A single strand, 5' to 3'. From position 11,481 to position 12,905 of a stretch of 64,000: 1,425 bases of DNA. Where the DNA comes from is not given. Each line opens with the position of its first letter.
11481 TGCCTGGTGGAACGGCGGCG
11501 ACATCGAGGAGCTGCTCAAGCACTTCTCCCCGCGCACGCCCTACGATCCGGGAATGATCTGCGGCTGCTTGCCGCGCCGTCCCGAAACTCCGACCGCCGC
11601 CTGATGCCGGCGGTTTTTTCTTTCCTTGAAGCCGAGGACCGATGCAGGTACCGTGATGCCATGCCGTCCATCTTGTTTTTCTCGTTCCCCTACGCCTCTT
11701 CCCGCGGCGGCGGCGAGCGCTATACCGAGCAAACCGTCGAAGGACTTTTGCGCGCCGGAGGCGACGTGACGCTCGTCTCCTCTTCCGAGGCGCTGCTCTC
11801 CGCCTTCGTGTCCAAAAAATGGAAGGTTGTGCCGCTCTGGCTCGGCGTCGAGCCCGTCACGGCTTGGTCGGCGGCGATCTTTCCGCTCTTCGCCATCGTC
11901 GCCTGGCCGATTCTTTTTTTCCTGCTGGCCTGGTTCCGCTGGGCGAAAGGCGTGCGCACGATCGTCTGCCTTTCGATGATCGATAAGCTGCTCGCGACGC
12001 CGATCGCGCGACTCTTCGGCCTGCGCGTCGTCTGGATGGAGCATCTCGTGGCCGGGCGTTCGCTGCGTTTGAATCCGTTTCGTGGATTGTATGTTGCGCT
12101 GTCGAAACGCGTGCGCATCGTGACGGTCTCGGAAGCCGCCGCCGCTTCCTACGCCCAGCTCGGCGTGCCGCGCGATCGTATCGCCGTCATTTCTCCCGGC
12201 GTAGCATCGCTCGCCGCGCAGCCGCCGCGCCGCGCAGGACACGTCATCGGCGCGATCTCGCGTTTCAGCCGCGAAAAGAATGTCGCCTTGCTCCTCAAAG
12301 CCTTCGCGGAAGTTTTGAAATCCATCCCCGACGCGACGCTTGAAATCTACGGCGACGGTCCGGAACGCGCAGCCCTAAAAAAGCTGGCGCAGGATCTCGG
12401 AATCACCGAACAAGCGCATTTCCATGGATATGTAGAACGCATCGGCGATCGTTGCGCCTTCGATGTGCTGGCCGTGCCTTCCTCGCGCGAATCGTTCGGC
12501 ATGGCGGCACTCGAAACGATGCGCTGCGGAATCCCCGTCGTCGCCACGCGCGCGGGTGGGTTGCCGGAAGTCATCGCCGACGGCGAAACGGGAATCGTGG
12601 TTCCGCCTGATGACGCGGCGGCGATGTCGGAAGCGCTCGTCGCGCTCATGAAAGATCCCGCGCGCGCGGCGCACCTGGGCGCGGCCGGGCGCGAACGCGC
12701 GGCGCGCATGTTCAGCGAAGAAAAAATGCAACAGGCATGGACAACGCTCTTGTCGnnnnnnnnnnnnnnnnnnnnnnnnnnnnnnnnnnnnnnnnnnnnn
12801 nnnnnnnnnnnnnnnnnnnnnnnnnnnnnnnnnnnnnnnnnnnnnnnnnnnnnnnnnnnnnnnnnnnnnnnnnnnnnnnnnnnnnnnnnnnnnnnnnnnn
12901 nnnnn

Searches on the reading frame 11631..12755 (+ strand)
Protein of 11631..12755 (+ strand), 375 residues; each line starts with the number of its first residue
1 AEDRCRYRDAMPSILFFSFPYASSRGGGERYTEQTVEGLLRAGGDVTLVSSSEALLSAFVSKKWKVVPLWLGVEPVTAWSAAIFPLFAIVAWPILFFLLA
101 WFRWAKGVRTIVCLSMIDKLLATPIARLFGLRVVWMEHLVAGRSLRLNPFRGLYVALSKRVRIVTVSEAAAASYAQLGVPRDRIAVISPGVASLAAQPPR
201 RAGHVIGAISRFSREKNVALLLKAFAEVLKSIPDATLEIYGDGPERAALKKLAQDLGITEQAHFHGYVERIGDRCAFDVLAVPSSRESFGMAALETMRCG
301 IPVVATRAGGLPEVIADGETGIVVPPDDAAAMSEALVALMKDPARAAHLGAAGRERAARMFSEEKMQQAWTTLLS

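Call 45: search_protein_families(library=pfam, proteins=[window:11631-12755:+], max_evalue=0.01)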
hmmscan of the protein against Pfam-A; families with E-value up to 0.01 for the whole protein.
window:11631-12755:+ (375 aa): 6 families
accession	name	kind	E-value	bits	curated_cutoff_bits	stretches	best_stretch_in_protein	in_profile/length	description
PF00534.26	Glycos_transf_1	-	1.3e-39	135.9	26.4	1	205-356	17-172/172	Glycosyl transferases group 1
PF13692.12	Glyco_trans_1_4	-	3.6e-36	125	27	1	204-342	2-142/142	Glycosyl transferases group 1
PF13439.12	Glyco_transf_4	-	4.4e-14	53.3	28.5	1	26-191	2-166/170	Glycosyltransferase Family 4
PF13579.12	Glyco_trans_4_4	-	2.2e-09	38.3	29.7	1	26-190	1-158/158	Glycosyl transferase 4-like domain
PF20706.3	GT4-conflict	-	9e-09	35.2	26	1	181-356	171-371/385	Family 4 Glycosyltransferase in conflict systems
PF13524.12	Glyco_trans_1_2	-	7.5e-07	29.6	25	1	229-361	9-133/144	Glycosyl transferase-like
